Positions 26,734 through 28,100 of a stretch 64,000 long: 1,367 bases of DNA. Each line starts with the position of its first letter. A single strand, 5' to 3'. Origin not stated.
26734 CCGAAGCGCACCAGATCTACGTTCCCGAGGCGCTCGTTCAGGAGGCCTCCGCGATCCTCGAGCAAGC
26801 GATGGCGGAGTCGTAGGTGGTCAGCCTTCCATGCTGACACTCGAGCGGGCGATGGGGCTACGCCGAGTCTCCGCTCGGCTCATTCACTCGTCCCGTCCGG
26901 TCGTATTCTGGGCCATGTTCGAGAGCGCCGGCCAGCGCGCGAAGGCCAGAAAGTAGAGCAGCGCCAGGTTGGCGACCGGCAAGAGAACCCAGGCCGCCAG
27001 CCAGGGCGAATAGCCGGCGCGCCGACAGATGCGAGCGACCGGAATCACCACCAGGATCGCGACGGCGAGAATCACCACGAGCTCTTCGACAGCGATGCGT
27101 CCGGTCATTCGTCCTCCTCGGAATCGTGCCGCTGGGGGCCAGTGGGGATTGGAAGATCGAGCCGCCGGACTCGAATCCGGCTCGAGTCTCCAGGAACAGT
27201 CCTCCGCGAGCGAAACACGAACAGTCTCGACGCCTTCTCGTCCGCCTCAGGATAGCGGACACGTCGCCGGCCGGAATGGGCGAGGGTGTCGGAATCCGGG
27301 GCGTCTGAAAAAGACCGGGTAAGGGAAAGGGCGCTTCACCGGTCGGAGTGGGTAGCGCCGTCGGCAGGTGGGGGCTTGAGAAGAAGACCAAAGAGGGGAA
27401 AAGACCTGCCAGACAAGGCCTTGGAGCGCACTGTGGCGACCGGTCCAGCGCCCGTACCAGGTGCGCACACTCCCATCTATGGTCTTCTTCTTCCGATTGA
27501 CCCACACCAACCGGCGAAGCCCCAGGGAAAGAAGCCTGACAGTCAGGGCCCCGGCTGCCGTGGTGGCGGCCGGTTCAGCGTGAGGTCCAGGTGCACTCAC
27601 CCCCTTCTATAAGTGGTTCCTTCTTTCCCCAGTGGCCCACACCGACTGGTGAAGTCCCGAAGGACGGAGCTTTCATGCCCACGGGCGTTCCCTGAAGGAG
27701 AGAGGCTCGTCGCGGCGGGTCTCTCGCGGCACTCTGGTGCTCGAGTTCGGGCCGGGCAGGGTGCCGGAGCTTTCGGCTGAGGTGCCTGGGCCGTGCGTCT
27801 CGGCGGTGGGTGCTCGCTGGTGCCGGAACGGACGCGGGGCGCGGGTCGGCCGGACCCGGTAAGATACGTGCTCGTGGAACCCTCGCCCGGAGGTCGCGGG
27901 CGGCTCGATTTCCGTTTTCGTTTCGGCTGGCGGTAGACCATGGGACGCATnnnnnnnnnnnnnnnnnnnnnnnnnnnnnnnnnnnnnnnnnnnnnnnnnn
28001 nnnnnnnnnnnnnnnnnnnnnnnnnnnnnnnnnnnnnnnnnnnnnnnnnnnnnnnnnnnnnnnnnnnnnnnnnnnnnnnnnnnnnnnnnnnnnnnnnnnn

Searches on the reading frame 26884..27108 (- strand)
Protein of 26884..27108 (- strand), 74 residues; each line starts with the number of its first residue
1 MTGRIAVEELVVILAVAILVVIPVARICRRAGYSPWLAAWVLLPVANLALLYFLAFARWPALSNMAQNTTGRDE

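Call 20: find_encoding_contigs(protein=window:26884-27108:-, flank=3000, max_places=10)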
Protein window:26884-27108:- (74 aa): 23 contigs read that carry it; 1 place shown.
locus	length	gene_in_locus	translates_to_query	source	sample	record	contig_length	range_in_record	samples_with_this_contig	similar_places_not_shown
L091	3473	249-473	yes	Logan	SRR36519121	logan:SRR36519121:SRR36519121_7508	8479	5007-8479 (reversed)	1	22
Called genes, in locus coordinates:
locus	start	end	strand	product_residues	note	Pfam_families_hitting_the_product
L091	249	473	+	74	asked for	-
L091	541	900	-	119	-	PF13248:Zn_ribbon_3 (faint), PF09413:DUF2007 (weak)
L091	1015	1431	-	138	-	PF08818:DUF1801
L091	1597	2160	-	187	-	PF28474:DUF8412, PF13376:OmdA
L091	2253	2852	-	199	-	PF01872:RibD_C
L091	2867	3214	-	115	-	-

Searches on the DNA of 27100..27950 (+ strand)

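Call 4: search_rna_families(source=window, start=27100, end=27950, threshold=evalue, max_evalue=10, show_alignments=3)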
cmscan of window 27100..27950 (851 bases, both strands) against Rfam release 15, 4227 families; matches with E-value up to 10: 5.
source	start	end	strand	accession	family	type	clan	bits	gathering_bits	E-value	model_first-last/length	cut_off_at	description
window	27256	27330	+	RF03006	M23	Gene; sRNA;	-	21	41.2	0.24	1-53/53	no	M23 RNA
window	27655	27741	-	RF03541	Flavi_ISFV_xrRNA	Cis-reg;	-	19.9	50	0.12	1-89/89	no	Insect-specific Flavivirus exoribonuclease-resistant RNA element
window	27376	27493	-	RF03778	mir-483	Gene; miRNA;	-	18.6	60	1.4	1-75/75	no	mir-483 microRNA precursor family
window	27738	27798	+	RF01680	P5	Gene; sRNA;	-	17.5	60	2.5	1-71/71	no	Pseudomonas sRNA P5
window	27377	27472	+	RF02158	NPPA-AS1_3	Gene; lncRNA;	-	13.5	55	2.5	1-108/108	no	NPPA antisense RNA 1 conserved region 3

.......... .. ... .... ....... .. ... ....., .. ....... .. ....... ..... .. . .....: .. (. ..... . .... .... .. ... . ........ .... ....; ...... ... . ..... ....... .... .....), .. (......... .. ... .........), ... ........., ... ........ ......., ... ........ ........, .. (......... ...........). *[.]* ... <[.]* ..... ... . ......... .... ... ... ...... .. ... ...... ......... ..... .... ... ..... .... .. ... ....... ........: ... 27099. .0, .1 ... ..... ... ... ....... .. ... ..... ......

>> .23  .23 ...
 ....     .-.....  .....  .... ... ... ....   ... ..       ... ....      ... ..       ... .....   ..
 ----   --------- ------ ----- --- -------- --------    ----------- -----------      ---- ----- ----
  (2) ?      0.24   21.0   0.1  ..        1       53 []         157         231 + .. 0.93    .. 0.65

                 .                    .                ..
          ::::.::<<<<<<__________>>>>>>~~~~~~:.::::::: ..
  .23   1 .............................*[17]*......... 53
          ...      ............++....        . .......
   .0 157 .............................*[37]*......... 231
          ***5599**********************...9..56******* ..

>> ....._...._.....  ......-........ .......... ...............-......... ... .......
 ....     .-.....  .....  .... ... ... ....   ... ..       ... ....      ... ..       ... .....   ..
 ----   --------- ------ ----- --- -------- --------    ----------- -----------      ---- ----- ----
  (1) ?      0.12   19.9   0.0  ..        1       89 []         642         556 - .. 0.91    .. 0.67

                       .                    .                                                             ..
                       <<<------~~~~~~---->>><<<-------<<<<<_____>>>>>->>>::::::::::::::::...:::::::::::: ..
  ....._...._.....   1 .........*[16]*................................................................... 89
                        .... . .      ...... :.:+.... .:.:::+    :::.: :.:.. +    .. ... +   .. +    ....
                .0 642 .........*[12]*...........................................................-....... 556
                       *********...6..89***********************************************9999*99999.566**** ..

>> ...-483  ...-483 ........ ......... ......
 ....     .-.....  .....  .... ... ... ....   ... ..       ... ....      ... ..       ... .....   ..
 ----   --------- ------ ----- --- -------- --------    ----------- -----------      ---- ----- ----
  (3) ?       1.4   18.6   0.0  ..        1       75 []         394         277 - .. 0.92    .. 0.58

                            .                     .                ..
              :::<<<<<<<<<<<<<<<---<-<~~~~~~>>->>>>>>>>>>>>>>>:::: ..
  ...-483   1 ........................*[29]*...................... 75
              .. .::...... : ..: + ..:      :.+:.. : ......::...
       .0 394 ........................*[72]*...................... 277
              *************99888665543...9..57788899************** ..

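Call 30: search_dna_similar(query=window:27240-27700:+, collection=plasmids, mode=distant, max_evalue=0.01)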
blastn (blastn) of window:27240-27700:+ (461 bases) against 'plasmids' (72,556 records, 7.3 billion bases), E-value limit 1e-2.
No match.

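Call 31: search_dna_similar(query=window:27240-27700:+, collection=phages, mode=distant, max_evalue=0.01)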
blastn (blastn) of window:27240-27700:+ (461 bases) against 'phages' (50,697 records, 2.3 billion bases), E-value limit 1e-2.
No match.
